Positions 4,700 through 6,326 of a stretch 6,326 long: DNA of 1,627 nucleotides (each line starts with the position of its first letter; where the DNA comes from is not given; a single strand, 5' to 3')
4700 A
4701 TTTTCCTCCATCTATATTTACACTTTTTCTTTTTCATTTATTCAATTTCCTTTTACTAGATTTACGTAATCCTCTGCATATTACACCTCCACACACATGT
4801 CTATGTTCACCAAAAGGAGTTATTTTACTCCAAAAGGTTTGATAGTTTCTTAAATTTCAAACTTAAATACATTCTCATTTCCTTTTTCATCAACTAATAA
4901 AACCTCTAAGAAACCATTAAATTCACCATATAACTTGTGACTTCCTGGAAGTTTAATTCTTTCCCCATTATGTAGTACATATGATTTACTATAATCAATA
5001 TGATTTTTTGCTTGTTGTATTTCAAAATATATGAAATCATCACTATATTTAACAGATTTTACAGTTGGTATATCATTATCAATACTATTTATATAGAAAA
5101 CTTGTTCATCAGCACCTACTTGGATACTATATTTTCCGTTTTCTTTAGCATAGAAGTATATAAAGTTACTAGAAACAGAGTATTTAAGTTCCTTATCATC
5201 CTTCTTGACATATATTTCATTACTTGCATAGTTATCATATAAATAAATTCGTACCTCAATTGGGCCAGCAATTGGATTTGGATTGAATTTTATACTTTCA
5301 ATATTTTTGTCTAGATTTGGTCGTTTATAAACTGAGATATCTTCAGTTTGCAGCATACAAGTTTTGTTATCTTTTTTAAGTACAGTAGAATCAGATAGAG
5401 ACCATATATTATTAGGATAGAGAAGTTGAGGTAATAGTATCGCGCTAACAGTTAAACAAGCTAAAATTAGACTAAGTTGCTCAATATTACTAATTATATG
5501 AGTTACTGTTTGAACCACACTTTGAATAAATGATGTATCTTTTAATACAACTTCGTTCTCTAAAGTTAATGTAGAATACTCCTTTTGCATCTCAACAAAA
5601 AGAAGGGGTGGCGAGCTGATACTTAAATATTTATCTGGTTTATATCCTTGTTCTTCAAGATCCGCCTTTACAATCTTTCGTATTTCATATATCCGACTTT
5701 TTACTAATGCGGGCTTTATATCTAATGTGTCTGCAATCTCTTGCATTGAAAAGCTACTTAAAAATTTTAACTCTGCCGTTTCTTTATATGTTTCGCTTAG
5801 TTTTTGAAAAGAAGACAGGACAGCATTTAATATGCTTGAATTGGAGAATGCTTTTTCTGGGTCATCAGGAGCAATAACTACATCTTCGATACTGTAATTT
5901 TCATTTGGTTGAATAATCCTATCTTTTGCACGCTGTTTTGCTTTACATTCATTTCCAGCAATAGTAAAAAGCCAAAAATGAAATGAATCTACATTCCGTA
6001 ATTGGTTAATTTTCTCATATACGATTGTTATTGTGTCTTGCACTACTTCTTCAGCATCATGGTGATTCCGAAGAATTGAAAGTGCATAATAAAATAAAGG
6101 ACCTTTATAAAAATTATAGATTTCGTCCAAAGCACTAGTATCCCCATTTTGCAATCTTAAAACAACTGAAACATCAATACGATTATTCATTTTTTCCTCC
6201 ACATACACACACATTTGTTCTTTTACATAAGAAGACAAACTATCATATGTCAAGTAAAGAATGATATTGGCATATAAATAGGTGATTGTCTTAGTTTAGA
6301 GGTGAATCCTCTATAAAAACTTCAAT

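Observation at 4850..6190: Single-polypeptide, membrane-tethered ECF-like sigma factor (sigma2-sigma4 / linker / TM / beta-rich ectodomain)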

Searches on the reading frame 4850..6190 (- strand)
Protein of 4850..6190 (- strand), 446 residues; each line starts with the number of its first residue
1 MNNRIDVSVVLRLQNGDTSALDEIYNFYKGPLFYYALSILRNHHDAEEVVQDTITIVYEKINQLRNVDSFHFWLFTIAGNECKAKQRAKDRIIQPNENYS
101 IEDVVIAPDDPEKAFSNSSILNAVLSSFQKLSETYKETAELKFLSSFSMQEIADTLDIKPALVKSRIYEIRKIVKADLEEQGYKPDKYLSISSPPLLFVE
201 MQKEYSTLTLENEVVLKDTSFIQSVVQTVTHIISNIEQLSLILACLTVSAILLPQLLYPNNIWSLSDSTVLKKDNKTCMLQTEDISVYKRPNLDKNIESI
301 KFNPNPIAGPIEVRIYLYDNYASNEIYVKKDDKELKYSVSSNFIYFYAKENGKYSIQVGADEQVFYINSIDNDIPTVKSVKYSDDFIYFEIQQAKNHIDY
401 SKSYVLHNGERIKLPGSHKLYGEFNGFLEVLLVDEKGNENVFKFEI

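Call 3: search_protein_families(library=pfam, proteins=[window:4850-6190:-], max_evalue=0.1)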
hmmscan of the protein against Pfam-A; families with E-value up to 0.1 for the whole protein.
window:4850-6190:- (446 aa): 3 families
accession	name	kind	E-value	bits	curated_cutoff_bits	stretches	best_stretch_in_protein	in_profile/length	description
PF04542.20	Sigma70_r2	-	1.4e-10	41.2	24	1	28-91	5-70/71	Sigma-70 region 2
PF08281.18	Sigma70_r4_2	-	1.1e-05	25.4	25.7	1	123-172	3-52/54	Sigma-70, region 4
PF07638.17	Sigma70_ECF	-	2.6e-05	24.6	21.1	1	12-178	10-183/185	ECF sigma factor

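Call 4: search_protein_families(library=ncbifam, proteins=[window:4850-6190:-], max_evalue=0.1)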
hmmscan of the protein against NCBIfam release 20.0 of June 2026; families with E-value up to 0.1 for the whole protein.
window:4850-6190:- (446 aa): 73 families (the best 25 are shown)
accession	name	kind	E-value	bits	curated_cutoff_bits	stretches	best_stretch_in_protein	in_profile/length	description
NF008888.0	PRK11922.1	equivalog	2.4e-23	83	204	1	5-181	16-199/231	RNA polymerase sigma factor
NF007223.0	PRK09641.1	equivalog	1.3e-21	77.3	209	1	6-180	5-186/187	RNA polymerase sigma factor SigW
TIGR02937.1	sigma70-ECF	superfamily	1.6e-20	73.4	42.9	1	20-175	2-162/165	sigma-70 family RNA polymerase sigma factor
TIGR02950.1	SigM_subfam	subfamily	1.3e-19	70.6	147.95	1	21-177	2-157/159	RNA polymerase sigma factor, SigM family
TIGR02985.1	Sig70_bacteroi1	subfamily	1.4e-19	70.9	126.4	1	21-178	3-162/162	RNA polymerase sigma-70 factor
NF009166.1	PRK12513.1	equivalog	2e-19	70.1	206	1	4-179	7-187/193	RNA polymerase sigma factor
NF007216.0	PRK09638.1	equivalog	3e-19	69.4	194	1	8-181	7-177/180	RNA polymerase sigma factor SigY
NF006930.0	PRK09415.1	subfamily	4.3e-18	65.8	198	1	17-180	14-177/179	RNA polymerase factor sigma C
NF058625.1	sigma_PG0214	equivalog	1.7e-17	63.7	130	1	28-181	13-164/170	GFO_1088 family ECF-type sigma factor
TIGR02954.1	Sig70_famx3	hypoth_equivalog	3.2e-17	62.8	188.5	1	7-180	4-169/170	RNA polymerase sigma-70 factor, TIGR02954 family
TIGR02948.1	SigW_bacill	equivalog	8e-17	61.9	243.1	1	7-178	6-184/187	RNA polymerase sigma factor SigW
NF007227.0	PRK09645.1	subfamily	1.6e-16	60.7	202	1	14-183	8-175/177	sigma-70 family RNA polymerase sigma factor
NF007222.0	PRK09640.1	equivalog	1.6e-16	60.4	194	1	17-171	24-175/188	RNA polymerase sigma factor SigX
NF009168.0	PRK12515.1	subfamily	3.2e-16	59.4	236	1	6-184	9-185/189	RNA polymerase sigma factor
TIGR02939.1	RpoE_Sigma70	equivalog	3.5e-16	59.8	236.15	1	3-178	4-186/190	RNA polymerase sigma factor RpoE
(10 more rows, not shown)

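Call 6: find_homologous_proteins(query=window:4850-6190:-, max_evalue=0.001)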
Query window:4850-6190:- (446 aa): 9 proteins with E <= 0.001 among 5671 candidates.
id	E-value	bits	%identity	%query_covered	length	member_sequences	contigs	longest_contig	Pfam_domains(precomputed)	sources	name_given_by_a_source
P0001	6.6e-289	976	100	100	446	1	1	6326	PF04542.21,PF08281.19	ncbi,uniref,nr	ncbi:RNA polymerase sigma factor (sigma-70 family) [Breznakia blatticola]|uniref:RNA polymerase sigm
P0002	1.3e-251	853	86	100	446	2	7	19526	PF04542.21,PF08281.19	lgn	-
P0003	5.0e-146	505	53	100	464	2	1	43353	PF07638.18,PF04542.21,PF08281.19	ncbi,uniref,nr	ncbi:RNA polymerase sigma factor (sigma-70 family) [Breznakia blatticola]|uniref:RNA polymerase sigm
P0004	3.0e-122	427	46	100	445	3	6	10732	PF07638.18,PF04542.21,PF08281.19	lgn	-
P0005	3.0e-110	387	44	100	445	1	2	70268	PF07638.18,PF04542.21,PF08281.19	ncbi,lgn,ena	-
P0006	4.9e-110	387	43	100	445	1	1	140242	PF07638.18,PF04542.21,PF08281.19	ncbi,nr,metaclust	ncbi:hypothetical protein A4S06_02500 [Erysipelotrichaceae bacterium MTC7]|nr:hypothetical protein A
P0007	3.8e-94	334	40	100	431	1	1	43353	PF07638.18,PF04542.21,PF08281.19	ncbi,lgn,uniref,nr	ncbi:RNA polymerase sigma factor (sigma-70 family) [Breznakia blatticola]|uniref:RNA polymerase sigm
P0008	1.8e-10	59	26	40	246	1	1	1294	PF07638.18,PF04545.23,PF04542.21,PF08281.19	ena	-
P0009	2.1e-9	55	27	54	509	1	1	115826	PF07638.18,PF04545.23,PF04542.21,PF08281.19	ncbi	-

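Call 15: find_encoding_contigs(protein=P0003, flank=8000, max_places=3)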
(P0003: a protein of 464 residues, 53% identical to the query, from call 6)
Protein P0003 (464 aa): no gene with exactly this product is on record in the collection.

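Call 16: find_encoding_contigs(protein=P0006, flank=8000, max_places=3)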
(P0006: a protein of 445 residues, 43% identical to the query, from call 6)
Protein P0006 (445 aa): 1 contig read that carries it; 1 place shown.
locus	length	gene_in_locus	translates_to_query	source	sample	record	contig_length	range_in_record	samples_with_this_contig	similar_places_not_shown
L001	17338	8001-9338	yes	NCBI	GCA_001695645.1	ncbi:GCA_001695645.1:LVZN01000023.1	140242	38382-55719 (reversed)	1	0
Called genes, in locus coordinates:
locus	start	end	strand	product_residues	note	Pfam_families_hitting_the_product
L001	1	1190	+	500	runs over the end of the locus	PF00072:Response_reg, PF12833:HTH_18, PF00165:HTH_AraC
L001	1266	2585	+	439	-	PF00754:F5_F8_type_C, PF22633:F5_F8_type_C_2 (weak), PF12971:NAGLU_N, PF05089:NAGLU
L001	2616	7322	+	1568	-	PF05089:NAGLU, PF12972:NAGLU_C, PF00754:F5_F8_type_C, PF22633:F5_F8_type_C_2, PF00754:F5_F8_type_C, PF22633:F5_F8_type_C_2, PF00754:F5_F8_type_C (weak), PF07554:FIVAR (faint)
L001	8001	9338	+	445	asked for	PF07638:Sigma70_ECF, PF04542:Sigma70_r2, PF08281:Sigma70_r4_2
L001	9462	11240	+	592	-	PF13306:LRR_5, PF13855:LRR_8 (faint), PF13306:LRR_5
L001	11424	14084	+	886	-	PF00176:SNF2-rel_dom (weak), PF00270:DEAD, PF04851:ResIII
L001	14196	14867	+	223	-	PF00072:Response_reg, PF00486:Trans_reg_C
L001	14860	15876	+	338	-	PF13581:HATPase_c_2 (weak), PF02518:HATPase_c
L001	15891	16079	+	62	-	-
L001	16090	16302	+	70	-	PF20037:DUF6440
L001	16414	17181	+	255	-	PF00005:ABC_tran, PF02463:SMC_N (faint), PF13304:AAA_21 (faint)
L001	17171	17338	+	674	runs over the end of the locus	PF02687:FtsX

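Call 17: find_encoding_contigs(protein=P0002, flank=8000, max_places=4)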
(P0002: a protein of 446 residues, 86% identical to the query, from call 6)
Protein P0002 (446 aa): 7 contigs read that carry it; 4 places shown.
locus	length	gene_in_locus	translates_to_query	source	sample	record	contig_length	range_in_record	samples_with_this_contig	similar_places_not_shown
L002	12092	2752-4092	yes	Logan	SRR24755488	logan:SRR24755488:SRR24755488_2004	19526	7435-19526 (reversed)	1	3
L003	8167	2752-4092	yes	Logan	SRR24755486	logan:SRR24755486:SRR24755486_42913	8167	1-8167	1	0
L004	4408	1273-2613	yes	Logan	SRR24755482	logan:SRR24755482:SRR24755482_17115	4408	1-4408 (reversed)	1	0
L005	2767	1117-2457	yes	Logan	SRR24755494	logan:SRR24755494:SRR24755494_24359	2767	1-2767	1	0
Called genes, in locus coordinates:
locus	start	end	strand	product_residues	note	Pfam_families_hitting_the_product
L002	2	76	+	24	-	?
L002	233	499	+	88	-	-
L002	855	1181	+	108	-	PF19615:DUF6120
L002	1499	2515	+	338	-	PF00044:Gp_dh_N, PF02800:Gp_dh_C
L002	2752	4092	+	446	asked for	PF04542:Sigma70_r2, PF08281:Sigma70_r4_2 (weak)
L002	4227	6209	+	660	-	PF03382:DUF285, PF09479:Flg_new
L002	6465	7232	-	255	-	PF04055:Radical_SAM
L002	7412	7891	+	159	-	PF12900:Pyridox_ox_2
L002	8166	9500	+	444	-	PF01406:tRNA-synt_1e, PF01921:tRNA-synt_1f (faint), PF00133:tRNA-synt_1 (weak), PF09334:tRNA-synt_1g (weak), PF09190:DALR_2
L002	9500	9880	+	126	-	PF00636:Ribonuclease_3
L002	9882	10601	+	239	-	PF08032:SpoU_sub_bind, PF00588:SpoU_methylase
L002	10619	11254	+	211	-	PF04542:Sigma70_r2, PF08281:Sigma70_r4_2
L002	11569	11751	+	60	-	PF00584:SecE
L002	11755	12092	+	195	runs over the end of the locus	PF02357:NusG, PF00467:KOW (weak)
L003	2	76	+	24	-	?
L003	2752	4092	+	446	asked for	PF04542:Sigma70_r2, PF08281:Sigma70_r4_2 (weak)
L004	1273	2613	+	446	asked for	PF04542:Sigma70_r2, PF08281:Sigma70_r4_2 (weak)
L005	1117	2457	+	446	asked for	PF04542:Sigma70_r2, PF08281:Sigma70_r4_2 (weak)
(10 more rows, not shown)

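Call 18: find_encoding_contigs(protein=P0007, flank=10000, max_places=2)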
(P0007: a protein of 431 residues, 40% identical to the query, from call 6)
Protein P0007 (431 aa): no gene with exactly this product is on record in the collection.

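Call 19: find_encoding_contigs(protein=P0005, flank=8000, max_places=2)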
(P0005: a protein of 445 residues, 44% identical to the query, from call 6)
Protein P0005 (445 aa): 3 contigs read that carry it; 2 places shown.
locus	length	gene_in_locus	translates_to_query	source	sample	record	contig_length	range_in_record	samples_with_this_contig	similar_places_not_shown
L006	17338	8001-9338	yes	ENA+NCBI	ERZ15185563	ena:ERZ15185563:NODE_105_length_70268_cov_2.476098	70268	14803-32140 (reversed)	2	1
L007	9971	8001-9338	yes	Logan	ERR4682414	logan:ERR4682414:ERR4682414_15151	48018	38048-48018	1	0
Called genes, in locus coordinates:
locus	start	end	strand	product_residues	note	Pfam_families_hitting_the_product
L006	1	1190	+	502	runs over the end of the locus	PF00072:Response_reg, PF12833:HTH_18, PF00165:HTH_AraC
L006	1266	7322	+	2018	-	PF00754:F5_F8_type_C, PF12971:NAGLU_N, PF05089:NAGLU, PF12972:NAGLU_C, PF00754:F5_F8_type_C, PF22633:F5_F8_type_C_2, PF00754:F5_F8_type_C, PF22633:F5_F8_type_C_2, +4 more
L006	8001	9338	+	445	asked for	PF07638:Sigma70_ECF, PF04542:Sigma70_r2, PF08281:Sigma70_r4_2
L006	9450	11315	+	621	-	PF13306:LRR_5, PF13855:LRR_8 (faint), PF13306:LRR_5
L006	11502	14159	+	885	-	PF00176:SNF2-rel_dom (weak), PF00270:DEAD, PF04851:ResIII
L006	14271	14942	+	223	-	PF00072:Response_reg, PF00486:Trans_reg_C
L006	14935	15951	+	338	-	PF13581:HATPase_c_2 (weak), PF02518:HATPase_c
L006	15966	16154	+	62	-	-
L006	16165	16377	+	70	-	PF20037:DUF6440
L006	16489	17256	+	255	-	PF00005:ABC_tran, PF02463:SMC_N (faint), PF13304:AAA_21 (faint)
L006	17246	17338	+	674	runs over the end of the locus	PF02687:FtsX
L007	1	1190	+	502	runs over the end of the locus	PF00072:Response_reg, PF12833:HTH_18, PF00165:HTH_AraC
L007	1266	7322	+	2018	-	PF00754:F5_F8_type_C, PF12971:NAGLU_N, PF05089:NAGLU, PF12972:NAGLU_C, PF00754:F5_F8_type_C, PF22633:F5_F8_type_C_2, PF00754:F5_F8_type_C, PF22633:F5_F8_type_C_2, +4 more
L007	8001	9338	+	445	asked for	PF07638:Sigma70_ECF, PF04542:Sigma70_r2, PF08281:Sigma70_r4_2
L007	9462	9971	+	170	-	?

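Call 20: find_encoding_contigs(protein=P0004, flank=8000, max_places=2)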
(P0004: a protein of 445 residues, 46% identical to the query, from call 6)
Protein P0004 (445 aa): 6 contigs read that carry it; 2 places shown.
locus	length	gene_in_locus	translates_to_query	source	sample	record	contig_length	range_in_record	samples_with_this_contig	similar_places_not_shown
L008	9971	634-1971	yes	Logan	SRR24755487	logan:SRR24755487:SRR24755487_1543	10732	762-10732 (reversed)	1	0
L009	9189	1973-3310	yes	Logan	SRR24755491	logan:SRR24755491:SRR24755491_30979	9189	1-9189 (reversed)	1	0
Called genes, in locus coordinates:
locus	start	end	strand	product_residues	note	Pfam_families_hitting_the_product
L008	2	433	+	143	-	?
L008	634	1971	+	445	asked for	PF07638:Sigma70_ECF, PF04542:Sigma70_r2, PF08281:Sigma70_r4_2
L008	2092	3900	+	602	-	PF13306:LRR_5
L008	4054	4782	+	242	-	PF00392:GntR, PF14502:HTH_41 (faint), PF07702:UTRA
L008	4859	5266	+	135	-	PF03610:EIIA-man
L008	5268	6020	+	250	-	PF03437:BtpA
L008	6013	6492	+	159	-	PF03830:PTSIIB_sorb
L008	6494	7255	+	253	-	PF03609:EII-Sor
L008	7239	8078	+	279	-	PF03613:EIID-AGA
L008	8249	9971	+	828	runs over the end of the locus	?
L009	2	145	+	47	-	?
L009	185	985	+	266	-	PF03609:EII-Sor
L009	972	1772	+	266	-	PF03613:EIID-AGA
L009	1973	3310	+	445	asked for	PF07638:Sigma70_ECF, PF04542:Sigma70_r2, PF08281:Sigma70_r4_2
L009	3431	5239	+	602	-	PF13306:LRR_5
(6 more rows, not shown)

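Call 30: predict_structure(alignment_id=A2)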
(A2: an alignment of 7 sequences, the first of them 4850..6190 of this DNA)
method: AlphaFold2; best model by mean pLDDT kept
length: 446 residues; sequences in the alignment: 7
mean_pLDDT: 61.4   pTM: 0.33
mean pLDDT of the five models: 61.4, 59.4, 58.6, 57.9, 56.2
residues with pLDDT >= 90: 19; 70-90: 197; 50-70: 52; < 50: 178
segments of 3 or more residues with pLDDT < 50: 90-147, 177-292
pLDDT, mean of each block of 10 residues (from residue 1): 75 86 83 73 71 84 82 84 69 31 28 41 42 37 45 53 52 50 34 29 36 29 39 42 44 38 26 24 29 63 71 78 74 84 84 86 82 84 87 87 90 89 86 87 84
secondary structure, 60 per line:
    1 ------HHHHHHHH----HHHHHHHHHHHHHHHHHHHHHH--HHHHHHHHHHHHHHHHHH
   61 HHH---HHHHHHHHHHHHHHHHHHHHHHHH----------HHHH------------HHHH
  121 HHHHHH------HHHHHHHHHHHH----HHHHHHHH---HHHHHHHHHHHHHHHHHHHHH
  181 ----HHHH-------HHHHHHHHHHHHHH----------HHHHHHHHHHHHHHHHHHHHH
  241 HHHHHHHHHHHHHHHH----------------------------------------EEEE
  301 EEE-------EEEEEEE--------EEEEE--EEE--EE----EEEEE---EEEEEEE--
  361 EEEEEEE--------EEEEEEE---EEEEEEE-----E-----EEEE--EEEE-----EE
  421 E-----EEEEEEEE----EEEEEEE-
elements in order: H7-14 H19-40 H43-63 H67-90 H101-104 H117-126 H133-144 H149-156 H160-180 H185-188 H196-209 H220-256 E297-303 E311-317 E326-330 E333-335 E344-348 E352-358 E361-367 E376-382 E386-392 E404-407 E410-413 E419-421 E427-434 E439-445

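Call 34: fold_search(model_id=the predicted structure, library=pdb)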
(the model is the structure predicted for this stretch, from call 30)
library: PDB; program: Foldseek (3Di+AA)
matches with E <= 10: 1100; with E <= 0.001: 45
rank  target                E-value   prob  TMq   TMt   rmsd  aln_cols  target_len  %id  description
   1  1or7_A                3.9e-07  1.00  0.19  0.44  17.5       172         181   23  Crystal Structure of Escherichia coli sigmaE with the Cytoplasmic Domain of its Anti-sigma RseA (released 2003-04-15)
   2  5wuq_A                1.3e-06  1.00  0.18  0.51  17.2       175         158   23  Crystal structure of SigW in complex with its anti-sigma RsiW, a zinc binding form (released 2017-03-29)
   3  6jbq_F                1.3e-06  1.00  0.18  0.43  22.5       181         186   23  CryoEM structure of Escherichia coli sigmaE transcription initiation complex containing 5nt of RNA (released 2019-05-29)
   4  5wur_A                1.9e-06  1.00  0.18  0.51  16.0       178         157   22  Crystal structure of SigW in complex with its anti-sigma RsiW, an oxdized form (released 2017-03-29)
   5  1or7_B                1.9e-06  1.00  0.18  0.48  15.6       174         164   21  Crystal Structure of Escherichia coli sigmaE with the Cytoplasmic Domain of its Anti-sigma RseA (released 2003-04-15)
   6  8z6g_B                2.4e-06  1.00  0.18  0.47  16.2       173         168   23  the AlgU-MucAcyto complex structure in Pseudomonas aeruginosa (released 2024-05-08)
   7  5wuq_B                2.7e-06  1.00  0.18  0.51  17.1       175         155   24  Crystal structure of SigW in complex with its anti-sigma RsiW, a zinc binding form (released 2017-03-29)
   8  8z6g_D                4.0e-06  1.00  0.18  0.47  16.2       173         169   22  the AlgU-MucAcyto complex structure in Pseudomonas aeruginosa (released 2024-05-08)
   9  6dv9_F                6.3e-06  1.00  0.15  0.34  23.3       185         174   23  Crystal structure of Mycobacterium tuberculosis transcription initiation complex(ECF sigma factor L) containing 5nt RN (released 2019-02-20)
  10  9m9e_F                8.4e-06  1.00  0.17  0.40  19.4       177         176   23  Structural Basis of Pausing During Transcription Initiation in Mycobacterium tuberculosis (released 2026-01-14)
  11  6in7_B                9.5e-06  1.00  0.18  0.45  17.1       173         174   22  Crystal structure of AlgU in complex with MucA(cyto) (released 2019-07-24)
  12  6kop_F                1.4e-05  1.00  0.15  0.39  23.0       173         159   22  Mycobacterium tuberculosis initial transcription complex comprising sigma H and 5'-OH RNA of 9 nt (released 2020-03-11)
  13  4cxf_A                1.9e-05  1.00  0.18  0.50  15.8       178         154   21  Structure of CnrH in complex with the cytosolic domain of CnrY (released 2014-04-30)
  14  5zx2_F                3.2e-05  1.00  0.15  0.35  22.0       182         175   22  Mycobacterium tuberculosis RNA polymerase transcription initiation complex with ECF sigma factor sigma H and 7nt RNA (released 2019-03-20)
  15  2y23                  5.7e-05  1.00  0.14  0.20  17.4       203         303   11  CRYSTAL STRUCTURE OF THE MYOMESIN DOMAINS MY9-MY11 (released 2011-12-21)
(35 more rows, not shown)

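Call 44: search_protein_families(library=pfam, proteins=[L001:9462-11240:+, L008:2092-3900:+, L002:4227-6209:+], max_evalue=0.01)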
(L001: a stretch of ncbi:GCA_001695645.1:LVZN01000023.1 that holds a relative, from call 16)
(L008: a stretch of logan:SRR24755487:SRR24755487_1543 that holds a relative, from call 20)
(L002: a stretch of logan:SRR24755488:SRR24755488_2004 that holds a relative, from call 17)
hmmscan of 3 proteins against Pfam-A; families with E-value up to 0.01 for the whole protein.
L001:9462-11240:+ (592 aa): 3 families
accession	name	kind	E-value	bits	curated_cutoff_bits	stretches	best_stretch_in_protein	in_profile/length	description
PF13306.12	LRR_5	-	6.7e-35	120.2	27.7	2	198-316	1-111/127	BspA type Leucine rich repeat region (6 copies)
PF13855.12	LRR_8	-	2.1e-07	31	27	0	161-220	3-60/61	Leucine rich repeat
PF07523.18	Big_3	-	0.0023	18.6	21.2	1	344-418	2-68/68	Bacterial Ig-like domain (group 3)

L008:2092-3900:+ (602 aa): 3 families
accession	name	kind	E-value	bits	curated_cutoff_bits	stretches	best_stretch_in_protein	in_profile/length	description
PF13306.12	LRR_5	-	4.2e-18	65.9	27.7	1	124-255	2-121/127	BspA type Leucine rich repeat region (6 copies)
PF13855.12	LRR_8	-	0.0063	16.7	27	0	166-219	8-59/61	Leucine rich repeat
PF07997.16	DUF1694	-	0.01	16.4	25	0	462-505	45-88/117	Protein of unknown function (DUF1694)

L002:4227-6209:+ (660 aa): 4 families
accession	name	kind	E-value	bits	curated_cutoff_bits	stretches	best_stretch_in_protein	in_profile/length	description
PF09479.16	Flg_new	-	3.6e-33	113.9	27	3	502-569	1-65/65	Listeria-Bacteroides repeat domain (List_Bact_rpt)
PF03382.20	DUF285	-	7.8e-23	80.9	25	1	158-268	3-109/120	Mycoplasma protein of unknown function, DUF285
PF13306.12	LRR_5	-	2.8e-05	24.4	27.7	1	116-227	13-110/127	BspA type Leucine rich repeat region (6 copies)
PF18998.6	Flg_new_2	-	5.9e-05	23.4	23.6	0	536-572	33-71/73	Divergent InlB B-repeat domain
